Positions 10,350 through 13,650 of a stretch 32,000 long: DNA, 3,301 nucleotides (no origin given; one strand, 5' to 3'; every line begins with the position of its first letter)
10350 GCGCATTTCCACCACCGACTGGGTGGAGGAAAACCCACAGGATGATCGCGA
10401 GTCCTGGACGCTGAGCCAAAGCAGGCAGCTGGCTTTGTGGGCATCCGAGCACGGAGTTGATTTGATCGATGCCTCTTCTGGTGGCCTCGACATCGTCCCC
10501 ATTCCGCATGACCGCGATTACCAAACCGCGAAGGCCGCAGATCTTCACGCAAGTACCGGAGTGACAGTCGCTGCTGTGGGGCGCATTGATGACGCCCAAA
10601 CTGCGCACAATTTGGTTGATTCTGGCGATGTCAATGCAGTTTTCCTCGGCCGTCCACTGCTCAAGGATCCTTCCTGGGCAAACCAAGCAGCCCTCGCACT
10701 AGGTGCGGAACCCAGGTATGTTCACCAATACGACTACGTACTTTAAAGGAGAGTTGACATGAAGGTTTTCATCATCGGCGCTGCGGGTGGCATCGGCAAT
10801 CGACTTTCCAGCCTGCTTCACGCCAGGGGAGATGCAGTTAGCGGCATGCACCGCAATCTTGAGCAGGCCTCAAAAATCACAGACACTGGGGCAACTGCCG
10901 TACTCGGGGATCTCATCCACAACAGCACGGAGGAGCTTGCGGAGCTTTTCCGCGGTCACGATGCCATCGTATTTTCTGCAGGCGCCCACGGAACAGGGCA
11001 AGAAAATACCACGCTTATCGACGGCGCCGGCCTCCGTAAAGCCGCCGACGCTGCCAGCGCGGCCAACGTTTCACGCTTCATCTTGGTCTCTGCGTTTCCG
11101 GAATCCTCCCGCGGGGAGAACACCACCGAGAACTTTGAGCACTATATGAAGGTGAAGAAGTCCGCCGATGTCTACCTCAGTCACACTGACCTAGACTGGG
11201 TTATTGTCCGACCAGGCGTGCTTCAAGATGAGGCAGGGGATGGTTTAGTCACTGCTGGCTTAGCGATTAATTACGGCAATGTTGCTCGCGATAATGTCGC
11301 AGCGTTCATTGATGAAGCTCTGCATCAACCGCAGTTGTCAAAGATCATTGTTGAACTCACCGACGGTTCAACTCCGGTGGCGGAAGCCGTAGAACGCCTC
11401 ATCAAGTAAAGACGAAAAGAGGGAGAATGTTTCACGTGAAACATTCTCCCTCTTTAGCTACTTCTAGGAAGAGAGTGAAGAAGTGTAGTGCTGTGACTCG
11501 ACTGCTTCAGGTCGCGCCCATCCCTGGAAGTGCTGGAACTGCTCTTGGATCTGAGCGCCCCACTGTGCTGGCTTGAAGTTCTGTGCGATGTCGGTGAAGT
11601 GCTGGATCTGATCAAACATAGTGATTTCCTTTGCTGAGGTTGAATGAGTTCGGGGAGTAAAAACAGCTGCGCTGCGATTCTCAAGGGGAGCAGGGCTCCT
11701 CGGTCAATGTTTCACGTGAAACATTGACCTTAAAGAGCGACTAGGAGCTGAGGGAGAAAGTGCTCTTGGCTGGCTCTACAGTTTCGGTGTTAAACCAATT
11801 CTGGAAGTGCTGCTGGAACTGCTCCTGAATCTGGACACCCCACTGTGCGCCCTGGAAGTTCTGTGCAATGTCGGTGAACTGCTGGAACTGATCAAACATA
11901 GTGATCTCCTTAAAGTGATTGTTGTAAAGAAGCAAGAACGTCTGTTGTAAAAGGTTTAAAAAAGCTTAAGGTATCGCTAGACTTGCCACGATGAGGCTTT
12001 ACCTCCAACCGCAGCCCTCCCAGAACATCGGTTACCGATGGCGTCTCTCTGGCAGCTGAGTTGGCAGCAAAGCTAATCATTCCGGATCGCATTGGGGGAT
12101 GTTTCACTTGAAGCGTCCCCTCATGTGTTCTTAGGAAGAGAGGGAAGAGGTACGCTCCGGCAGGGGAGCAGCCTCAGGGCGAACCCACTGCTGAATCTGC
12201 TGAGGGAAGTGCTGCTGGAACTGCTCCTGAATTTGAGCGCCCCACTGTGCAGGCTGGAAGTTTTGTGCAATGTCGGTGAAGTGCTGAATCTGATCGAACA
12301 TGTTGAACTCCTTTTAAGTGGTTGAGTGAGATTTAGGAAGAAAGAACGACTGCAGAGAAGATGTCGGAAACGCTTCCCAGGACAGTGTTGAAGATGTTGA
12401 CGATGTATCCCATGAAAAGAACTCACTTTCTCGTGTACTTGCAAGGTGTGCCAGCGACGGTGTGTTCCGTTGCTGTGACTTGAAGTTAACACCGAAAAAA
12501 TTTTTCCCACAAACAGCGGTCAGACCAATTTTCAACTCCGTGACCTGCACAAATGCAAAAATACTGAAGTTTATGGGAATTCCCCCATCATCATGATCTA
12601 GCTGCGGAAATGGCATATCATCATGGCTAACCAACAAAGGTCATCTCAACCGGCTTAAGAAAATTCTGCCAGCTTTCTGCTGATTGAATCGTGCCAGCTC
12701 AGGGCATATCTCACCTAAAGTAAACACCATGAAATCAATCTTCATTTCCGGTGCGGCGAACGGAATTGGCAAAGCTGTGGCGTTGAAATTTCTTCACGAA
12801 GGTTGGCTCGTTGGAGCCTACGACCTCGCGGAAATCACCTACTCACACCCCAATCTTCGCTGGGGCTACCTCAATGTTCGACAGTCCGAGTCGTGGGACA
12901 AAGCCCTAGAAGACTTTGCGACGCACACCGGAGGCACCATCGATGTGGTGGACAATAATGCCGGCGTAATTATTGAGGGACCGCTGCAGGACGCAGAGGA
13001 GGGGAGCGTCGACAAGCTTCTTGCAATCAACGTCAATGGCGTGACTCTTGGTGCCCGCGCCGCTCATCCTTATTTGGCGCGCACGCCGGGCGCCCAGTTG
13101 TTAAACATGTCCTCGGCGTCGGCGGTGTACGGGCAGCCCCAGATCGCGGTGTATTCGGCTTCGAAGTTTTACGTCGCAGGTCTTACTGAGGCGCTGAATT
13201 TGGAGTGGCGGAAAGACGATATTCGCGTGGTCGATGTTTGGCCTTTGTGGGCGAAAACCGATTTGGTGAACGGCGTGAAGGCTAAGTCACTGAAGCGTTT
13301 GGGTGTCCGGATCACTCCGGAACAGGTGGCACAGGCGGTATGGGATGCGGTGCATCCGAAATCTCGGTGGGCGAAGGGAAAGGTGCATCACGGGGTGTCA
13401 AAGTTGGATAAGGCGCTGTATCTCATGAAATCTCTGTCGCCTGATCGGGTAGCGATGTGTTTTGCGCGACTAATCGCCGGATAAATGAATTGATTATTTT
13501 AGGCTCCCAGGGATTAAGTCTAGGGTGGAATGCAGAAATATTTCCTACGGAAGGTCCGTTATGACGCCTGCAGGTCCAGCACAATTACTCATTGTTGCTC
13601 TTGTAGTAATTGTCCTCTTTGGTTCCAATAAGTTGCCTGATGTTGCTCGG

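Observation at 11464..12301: Tandem triplet of 51-56 aa Gln/Phe-rich acidic paralogs; two are missed by the ORF track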

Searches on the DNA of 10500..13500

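Call 30: search_rna_families(source=window, start=10500, end=13500, threshold=evalue, max_evalue=1)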
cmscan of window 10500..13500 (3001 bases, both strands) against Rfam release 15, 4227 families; matches with E-value up to 1: 2.
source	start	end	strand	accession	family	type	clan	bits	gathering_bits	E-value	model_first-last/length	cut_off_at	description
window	12078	12231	+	RF01500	Afu_198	Gene; snRNA; snoRNA; CD-box;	-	24.8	40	0.07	1-149/149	no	A. fumigatus snoRNA Afu_198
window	11416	11455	-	RF00979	mir-553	Gene; miRNA;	-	22.1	82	0.63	11-52/62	no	mir-553 microRNA precursor family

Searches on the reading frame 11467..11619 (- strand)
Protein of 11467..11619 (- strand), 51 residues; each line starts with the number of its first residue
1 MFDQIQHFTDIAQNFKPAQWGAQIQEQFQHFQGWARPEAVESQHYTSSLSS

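Call 3: search_protein_families(library=pfam, proteins=[window:11467-11619:-], max_evalue=10)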
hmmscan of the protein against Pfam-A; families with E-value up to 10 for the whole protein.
seq(51 aa): 1 family
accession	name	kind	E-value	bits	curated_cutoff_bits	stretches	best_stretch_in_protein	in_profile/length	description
PF05929.16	Phage_GPO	-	0.028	14.5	33.6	1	6-44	21-55/268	Phage capsid scaffolding protein (GPO) serine peptidase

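Call 4: search_protein_families(library=ncbifam, proteins=[window:11467-11619:-], max_evalue=10)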
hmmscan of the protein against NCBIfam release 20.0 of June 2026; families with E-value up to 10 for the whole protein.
seq(51 aa): 0 families

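Call 8: find_homologous_proteins(query=A1, max_evalue=0.01)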
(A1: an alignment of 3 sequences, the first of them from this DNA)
Query A1 (3 sequences) (51 aa, profile of the alignment): 15 proteins with E <= 0.01 among 15 candidates.
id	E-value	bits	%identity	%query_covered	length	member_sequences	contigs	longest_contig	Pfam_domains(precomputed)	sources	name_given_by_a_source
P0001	4.3e-30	121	77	100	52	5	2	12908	-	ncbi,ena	-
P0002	1.5e-29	119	96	100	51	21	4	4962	-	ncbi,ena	-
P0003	6.0e-28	114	69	100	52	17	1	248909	-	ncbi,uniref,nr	ncbi:type I toxin-antitoxin system antitoxin GrtB [Corynebacterium glutamicum]|uniref:type I toxin-a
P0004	7.7e-28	114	98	96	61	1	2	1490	-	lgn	-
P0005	2.0e-27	113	64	100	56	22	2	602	-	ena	-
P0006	4.3e-27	112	96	98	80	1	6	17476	-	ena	-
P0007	4.4e-27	111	67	100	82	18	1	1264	-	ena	-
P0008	9.5e-27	110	67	100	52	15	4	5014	-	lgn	-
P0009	5.3e-26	108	67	94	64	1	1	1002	-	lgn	-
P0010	7.6e-25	104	75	100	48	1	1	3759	-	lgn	-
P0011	9.7e-25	104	80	100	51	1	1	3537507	-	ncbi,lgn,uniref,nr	ncbi:hypothetical protein N24_3135 [Corynebacterium suranareeae]|uniref:Uncharacterized protein n=1 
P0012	2.1e-24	103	62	100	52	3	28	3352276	-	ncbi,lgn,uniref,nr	ncbi:hypothetical protein J433_11617 [Corynebacterium glutamicum MT]|uniref:Uncharacterized protein 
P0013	2.6e-20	90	86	100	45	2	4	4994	-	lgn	-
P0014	4.0e-19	86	76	100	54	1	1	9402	-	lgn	-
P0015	7.4e-8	50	57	45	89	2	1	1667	-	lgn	-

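Call 16: find_related_loci(query=A1, collection=genome_contigs, flank=3000)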
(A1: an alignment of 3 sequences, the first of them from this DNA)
Query A1 (51 aa) in genome_contigs; peptide patterns used: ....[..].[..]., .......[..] (x = any residue, [..] = any of these).
48 stretches matched a pattern; 1 encode a relative of the query (tblastn E <= 1e-3); 1 distinct loci.
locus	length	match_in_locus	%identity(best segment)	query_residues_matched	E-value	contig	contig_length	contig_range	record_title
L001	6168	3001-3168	49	1-51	1e-10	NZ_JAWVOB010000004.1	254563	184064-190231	Corynebacterium callunae strain TATVAM-FAB64 4, whole genome shotgun sequence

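Call 36: list_cluster_members(proteins=[window:11467-11619:-, window:11744-11899:-, window:12134-12301:-, window:12336-12413:-, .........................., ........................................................])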
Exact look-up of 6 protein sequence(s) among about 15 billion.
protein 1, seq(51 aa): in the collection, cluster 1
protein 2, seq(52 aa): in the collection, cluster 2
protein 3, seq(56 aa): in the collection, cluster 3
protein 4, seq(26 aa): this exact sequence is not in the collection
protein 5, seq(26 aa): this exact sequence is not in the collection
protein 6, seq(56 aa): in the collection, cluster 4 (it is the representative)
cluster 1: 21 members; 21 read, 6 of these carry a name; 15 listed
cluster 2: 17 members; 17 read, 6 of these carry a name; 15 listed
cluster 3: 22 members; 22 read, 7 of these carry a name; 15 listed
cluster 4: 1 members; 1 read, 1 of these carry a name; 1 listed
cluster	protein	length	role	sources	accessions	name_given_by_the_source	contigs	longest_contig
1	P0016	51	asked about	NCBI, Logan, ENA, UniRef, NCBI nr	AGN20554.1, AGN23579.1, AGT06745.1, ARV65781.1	hypothetical protein cgp_3376 [Corynebacterium glutamicum MB001] | Uncharacterized protein n=3 Tax=Corynebacterium glutamicum TaxID=1718 RepID=Q8NLA1_CORGL | type I toxin-antitoxin system antitoxin GrtC [Corynebacterium glutamicum]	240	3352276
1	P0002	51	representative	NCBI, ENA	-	-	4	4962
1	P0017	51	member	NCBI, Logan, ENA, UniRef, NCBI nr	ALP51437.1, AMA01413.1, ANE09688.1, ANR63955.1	type I toxin-antitoxin system antitoxin GrtC [Corynebacterium glutamicum] | type I toxin-antitoxin system antitoxin GrtC n=1 Tax=Corynebacterium TaxID=1716 ... | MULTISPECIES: type I toxin-antitoxin system antitoxin GrtC [Corynebacterium]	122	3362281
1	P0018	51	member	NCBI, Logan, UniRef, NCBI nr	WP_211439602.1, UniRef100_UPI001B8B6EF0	type I toxin-antitoxin system antitoxin GrtC [Corynebacterium glutamicum] | type I toxin-antitoxin system antitoxin GrtC n=1 Tax=Corynebacterium glutamicum ...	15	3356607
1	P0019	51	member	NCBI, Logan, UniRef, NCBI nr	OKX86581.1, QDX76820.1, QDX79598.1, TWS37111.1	type I toxin-antitoxin system antitoxin GrtC [Corynebacterium glutamicum] | type I toxin-antitoxin system antitoxin GrtC n=1 Tax=Corynebacterium glutamicum ...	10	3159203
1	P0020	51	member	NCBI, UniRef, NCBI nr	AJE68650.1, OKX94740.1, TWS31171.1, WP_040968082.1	hypothetical protein [Corynebacterium glutamicum] | hypothetical protein n=1 Tax=Corynebacterium glutamicum TaxID=1718 RepID=UPI00058A5AF1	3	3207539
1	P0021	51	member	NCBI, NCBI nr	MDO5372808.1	MAG: type I toxin-antitoxin system antitoxin GrtC [Corynebacterium glutamicum] | type I toxin-antitoxin system antitoxin GrtC [Corynebacterium glutamicum]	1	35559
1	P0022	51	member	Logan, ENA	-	-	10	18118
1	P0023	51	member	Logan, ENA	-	-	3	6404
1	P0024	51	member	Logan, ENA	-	-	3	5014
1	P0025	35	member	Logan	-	-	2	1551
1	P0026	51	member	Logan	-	-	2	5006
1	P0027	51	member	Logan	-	-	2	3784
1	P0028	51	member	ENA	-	-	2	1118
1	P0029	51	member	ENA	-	-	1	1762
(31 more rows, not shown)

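Call 70: search_protein_families(library=padloc, proteins=[window:11467-11619:-], max_evalue=10)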
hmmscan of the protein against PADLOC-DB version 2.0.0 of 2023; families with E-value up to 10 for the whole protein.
seq(51 aa): 0 families

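Call 74: find_encoding_contigs(protein=P0011, flank=2500, max_places=2)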
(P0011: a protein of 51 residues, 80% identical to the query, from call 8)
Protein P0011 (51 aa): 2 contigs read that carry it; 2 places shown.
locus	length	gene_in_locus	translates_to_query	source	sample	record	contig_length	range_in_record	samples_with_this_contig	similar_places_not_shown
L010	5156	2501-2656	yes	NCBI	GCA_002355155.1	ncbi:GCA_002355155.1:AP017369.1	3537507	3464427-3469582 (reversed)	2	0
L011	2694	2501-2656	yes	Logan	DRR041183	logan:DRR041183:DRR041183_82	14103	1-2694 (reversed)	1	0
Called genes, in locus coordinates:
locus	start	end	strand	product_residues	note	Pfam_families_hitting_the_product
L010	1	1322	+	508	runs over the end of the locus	PF07690:MFS_1, PF00854:PTR2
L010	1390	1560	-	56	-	PF02416:TatA_B_E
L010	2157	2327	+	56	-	-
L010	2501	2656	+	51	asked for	-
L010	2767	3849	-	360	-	PF00724:Oxidored_FMN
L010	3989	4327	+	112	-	PF01022:HTH_5, PF12840:HTH_20 (weak)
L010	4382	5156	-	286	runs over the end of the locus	PF07920:DUF1684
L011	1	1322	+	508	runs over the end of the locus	PF07690:MFS_1, PF00854:PTR2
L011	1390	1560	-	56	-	PF02416:TatA_B_E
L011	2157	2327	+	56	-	-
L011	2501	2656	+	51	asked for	-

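Call 75: find_encoding_contigs(protein=P0012, flank=2500, max_places=3)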
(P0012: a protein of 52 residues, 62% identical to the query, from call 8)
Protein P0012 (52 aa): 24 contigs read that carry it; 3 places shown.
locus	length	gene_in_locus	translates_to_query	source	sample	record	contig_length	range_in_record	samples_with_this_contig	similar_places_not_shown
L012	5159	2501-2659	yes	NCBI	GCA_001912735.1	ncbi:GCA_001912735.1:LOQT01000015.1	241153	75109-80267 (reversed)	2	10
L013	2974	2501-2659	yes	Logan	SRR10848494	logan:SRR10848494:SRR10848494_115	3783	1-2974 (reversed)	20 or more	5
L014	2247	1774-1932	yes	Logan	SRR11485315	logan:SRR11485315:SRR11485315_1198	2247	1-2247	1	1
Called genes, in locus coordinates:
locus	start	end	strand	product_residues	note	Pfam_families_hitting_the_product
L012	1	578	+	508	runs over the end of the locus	PF07690:MFS_1, PF00854:PTR2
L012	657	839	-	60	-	PF02416:TatA_B_E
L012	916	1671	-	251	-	PF00106:adh_short, PF08659:KR (faint), PF13561:adh_short_C2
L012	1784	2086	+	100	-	-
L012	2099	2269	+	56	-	-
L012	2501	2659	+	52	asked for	-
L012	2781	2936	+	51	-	-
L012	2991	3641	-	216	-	PF01370:Epimerase (weak), PF05368:NmrA, PF13460:NAD_binding_10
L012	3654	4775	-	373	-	PF00724:Oxidored_FMN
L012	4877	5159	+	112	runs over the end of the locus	PF01022:HTH_5 (weak), PF12840:HTH_20 (weak)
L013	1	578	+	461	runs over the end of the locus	?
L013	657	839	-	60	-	PF02416:TatA_B_E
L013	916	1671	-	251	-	PF00106:adh_short, PF08659:KR (faint), PF13561:adh_short_C2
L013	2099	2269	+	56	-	-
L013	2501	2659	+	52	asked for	-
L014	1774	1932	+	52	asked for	-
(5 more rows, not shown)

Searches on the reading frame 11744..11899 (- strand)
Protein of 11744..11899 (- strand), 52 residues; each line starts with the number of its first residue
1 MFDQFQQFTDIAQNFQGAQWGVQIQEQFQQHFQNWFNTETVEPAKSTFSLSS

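Call 3: search_protein_families(library=pfam, proteins=[window:11744-11899:-], max_evalue=10)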
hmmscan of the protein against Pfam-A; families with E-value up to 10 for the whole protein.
seq(52 aa): 1 family
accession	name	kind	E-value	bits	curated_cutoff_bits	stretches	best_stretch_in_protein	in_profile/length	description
PF24820.1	Diguanyl_cycl_sensor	-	0.14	12.6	28.1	1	8-42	29-63/109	Diguanylate cyclase-like sensor domain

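Call 4: search_protein_families(library=ncbifam, proteins=[window:11744-11899:-], max_evalue=10)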
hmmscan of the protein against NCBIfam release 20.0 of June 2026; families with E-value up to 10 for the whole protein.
seq(52 aa): 0 families

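Call 70: search_protein_families(library=padloc, proteins=[window:11744-11899:-], max_evalue=10)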
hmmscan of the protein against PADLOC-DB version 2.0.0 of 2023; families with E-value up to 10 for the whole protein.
seq(52 aa): 0 families

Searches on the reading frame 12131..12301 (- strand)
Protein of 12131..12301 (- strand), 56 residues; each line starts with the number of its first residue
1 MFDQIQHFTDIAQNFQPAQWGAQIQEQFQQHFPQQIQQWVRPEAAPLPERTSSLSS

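Call 3: search_protein_families(library=pfam, proteins=[window:12134-12301:-], max_evalue=10)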
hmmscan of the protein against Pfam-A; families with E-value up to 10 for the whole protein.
seq(56 aa): 1 family
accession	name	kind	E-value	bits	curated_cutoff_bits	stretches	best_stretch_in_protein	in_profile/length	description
PF05178.17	Kri1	-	0.028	15.4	25.2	1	6-36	49-79/102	KRI1-like family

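Call 4: search_protein_families(library=ncbifam, proteins=[window:12134-12301:-], max_evalue=10)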
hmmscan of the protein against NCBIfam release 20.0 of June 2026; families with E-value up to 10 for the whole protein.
seq(56 aa): 0 families

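Call 27: find_encoding_contigs(protein=window:12131-12301:-, flank=3000, max_places=6)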
Protein window:12131-12301:- (56 aa): 23 contigs read that carry it; 6 places shown.
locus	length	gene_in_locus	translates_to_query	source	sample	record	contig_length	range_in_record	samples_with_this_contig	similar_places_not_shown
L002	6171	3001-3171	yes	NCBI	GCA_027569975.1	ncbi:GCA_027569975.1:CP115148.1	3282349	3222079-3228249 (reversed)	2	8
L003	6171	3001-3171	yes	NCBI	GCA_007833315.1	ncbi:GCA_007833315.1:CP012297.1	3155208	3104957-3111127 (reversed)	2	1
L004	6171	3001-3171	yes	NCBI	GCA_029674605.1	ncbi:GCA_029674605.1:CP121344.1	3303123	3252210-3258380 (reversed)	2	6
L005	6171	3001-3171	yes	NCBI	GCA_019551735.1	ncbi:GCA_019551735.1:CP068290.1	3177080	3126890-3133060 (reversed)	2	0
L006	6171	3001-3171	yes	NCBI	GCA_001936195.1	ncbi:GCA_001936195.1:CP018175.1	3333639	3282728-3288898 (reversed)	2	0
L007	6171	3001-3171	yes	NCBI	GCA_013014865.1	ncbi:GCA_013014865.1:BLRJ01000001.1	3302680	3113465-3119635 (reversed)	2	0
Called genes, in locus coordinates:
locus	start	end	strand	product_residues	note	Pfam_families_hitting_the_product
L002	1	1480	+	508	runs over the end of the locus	PF07690:MFS_1, PF00854:PTR2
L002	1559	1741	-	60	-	PF02416:TatA_B_E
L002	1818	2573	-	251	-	PF00106:adh_short, PF08659:KR (faint), PF13561:adh_short_C2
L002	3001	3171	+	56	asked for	-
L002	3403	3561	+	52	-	-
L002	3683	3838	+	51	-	-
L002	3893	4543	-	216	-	PF01370:Epimerase (weak), PF05368:NmrA, PF13460:NAD_binding_10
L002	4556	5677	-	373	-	PF00724:Oxidored_FMN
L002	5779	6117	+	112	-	PF01022:HTH_5 (weak), PF12840:HTH_20 (weak)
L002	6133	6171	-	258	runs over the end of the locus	PF07920:DUF1684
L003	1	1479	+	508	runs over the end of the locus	PF07690:MFS_1, PF00854:PTR2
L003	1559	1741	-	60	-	PF02416:TatA_B_E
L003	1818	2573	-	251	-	PF00106:adh_short, PF08659:KR (faint), PF13561:adh_short_C2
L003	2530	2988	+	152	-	-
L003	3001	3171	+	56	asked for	-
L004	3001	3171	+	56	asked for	-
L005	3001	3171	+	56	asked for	-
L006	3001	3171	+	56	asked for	-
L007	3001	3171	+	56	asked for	-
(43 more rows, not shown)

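Call 40: search_protein_representatives(alignment_id=A3)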
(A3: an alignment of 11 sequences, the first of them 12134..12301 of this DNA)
Query: 11 sequences, 52 profile positions. Proteins with E-value up to 0.001 (for the whole library): 6; up to 1e-10: 4; up to 1e-30: 0. The best 6 are listed.
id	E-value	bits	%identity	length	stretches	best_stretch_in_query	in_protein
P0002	3.9e-29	116.5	-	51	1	1-52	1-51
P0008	2.2e-28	114.1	-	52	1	1-52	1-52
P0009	1.6e-26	108.2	-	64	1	1-49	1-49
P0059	3.0e-11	59.2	-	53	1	1-52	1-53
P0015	6.3e-08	48.6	-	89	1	26-52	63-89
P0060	1.3e-05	41.2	-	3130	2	31-48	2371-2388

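Call 43: find_encoding_contigs(protein=P0059, flank=3000, max_places=4)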
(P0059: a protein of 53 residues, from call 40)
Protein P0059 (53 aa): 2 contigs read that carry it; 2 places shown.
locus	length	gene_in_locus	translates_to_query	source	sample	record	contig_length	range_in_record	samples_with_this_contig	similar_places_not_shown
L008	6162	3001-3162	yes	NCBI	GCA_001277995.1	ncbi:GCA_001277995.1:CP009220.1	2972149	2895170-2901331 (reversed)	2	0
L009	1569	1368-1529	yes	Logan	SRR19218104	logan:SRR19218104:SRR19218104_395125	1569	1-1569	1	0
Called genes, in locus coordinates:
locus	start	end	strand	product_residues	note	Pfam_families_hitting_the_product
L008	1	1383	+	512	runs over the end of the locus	PF07690:MFS_1, PF00854:PTR2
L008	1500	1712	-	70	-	PF02416:TatA_B_E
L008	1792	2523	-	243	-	PF00106:adh_short, PF13561:adh_short_C2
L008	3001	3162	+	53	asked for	-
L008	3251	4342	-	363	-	PF00724:Oxidored_FMN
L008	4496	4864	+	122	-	PF01022:HTH_5, PF12840:HTH_20 (weak)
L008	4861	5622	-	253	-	PF07920:DUF1684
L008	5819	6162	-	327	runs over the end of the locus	PF13593:SBF_like, PF01758:SBF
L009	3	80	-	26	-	?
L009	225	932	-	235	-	PF00106:adh_short, PF13561:adh_short_C2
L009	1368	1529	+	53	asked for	-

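Call 57: predict_structure(alignment_id=A3)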
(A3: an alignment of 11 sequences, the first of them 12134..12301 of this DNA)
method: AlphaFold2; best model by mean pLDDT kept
length: 56 residues; sequences in the alignment: 11
mean_pLDDT: 70.8   pTM: 0.34
mean pLDDT of the five models: 70.8, 70.3, 69.5, 68.0, 67.0
residues with pLDDT >= 90: 0; 70-90: 34; 50-70: 19; < 50: 3
segments of 3 or more residues with pLDDT < 50: none
pLDDT, mean of each block of 10 residues (from residue 1): 79 83 83 69 52 51
secondary structure, 60 per line:
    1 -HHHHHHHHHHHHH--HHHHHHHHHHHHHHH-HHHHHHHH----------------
elements in order: H2-14 H17-31 H33-40

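Call 68: search_solved_structures(query=A3, max_evalue=10)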
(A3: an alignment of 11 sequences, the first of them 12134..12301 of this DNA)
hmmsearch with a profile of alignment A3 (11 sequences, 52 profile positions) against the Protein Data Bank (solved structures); distinct sequences matched with E-value up to 10: 3.
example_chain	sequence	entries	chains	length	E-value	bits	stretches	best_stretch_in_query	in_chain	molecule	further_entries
6g6g_A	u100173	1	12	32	0.15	15.3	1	6-21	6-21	CC-Type2-FI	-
8j07_K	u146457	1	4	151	0.16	15.3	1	14-46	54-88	Sperm surface protein Sp17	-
9fqr_Ic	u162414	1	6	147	0.45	13.8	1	14-48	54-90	Sperm surface protein Sp17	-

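Call 70: search_protein_families(library=padloc, proteins=[window:12134-12301:-], max_evalue=10)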
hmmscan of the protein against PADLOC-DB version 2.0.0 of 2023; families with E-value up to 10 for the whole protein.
seq(56 aa): 0 families

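Call 72: fold_search(model_id=the predicted structure, library=pdb)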
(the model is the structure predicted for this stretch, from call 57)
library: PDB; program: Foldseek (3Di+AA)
matches with E <= 10: 1; with E <= 0.001: 0
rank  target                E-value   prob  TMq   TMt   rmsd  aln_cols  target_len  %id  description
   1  7tgh_A1               5.0e+00  0.04  0.28  0.20  11.8        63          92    8  Cryo-EM structure of respiratory super-complex CI+III2 from Tetrahymena thermophila (released 2022-04-06)

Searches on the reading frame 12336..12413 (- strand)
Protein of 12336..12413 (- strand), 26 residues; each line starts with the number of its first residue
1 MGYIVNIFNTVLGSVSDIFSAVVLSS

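Call 66: find_related_loci(query=A5, collection=metagenome_contigs, flank=1500)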
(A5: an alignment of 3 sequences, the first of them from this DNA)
Query A5 (26 aa) in metagenome_contigs; peptide patterns used: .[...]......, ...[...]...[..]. (x = any residue, [..] = any of these).
116 stretches matched a pattern, but none encodes a relative of the query by tblastn (E <= 1e-3).

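Call 69: search_protein_families(library=pfam, proteins=[window:12336-12413:-], max_evalue=10)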
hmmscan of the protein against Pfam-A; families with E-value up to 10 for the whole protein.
seq(26 aa): 0 families

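Call 70: search_protein_families(library=padloc, proteins=[window:12336-12413:-], max_evalue=10)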
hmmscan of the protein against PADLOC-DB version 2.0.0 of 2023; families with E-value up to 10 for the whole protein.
seq(26 aa): 0 families
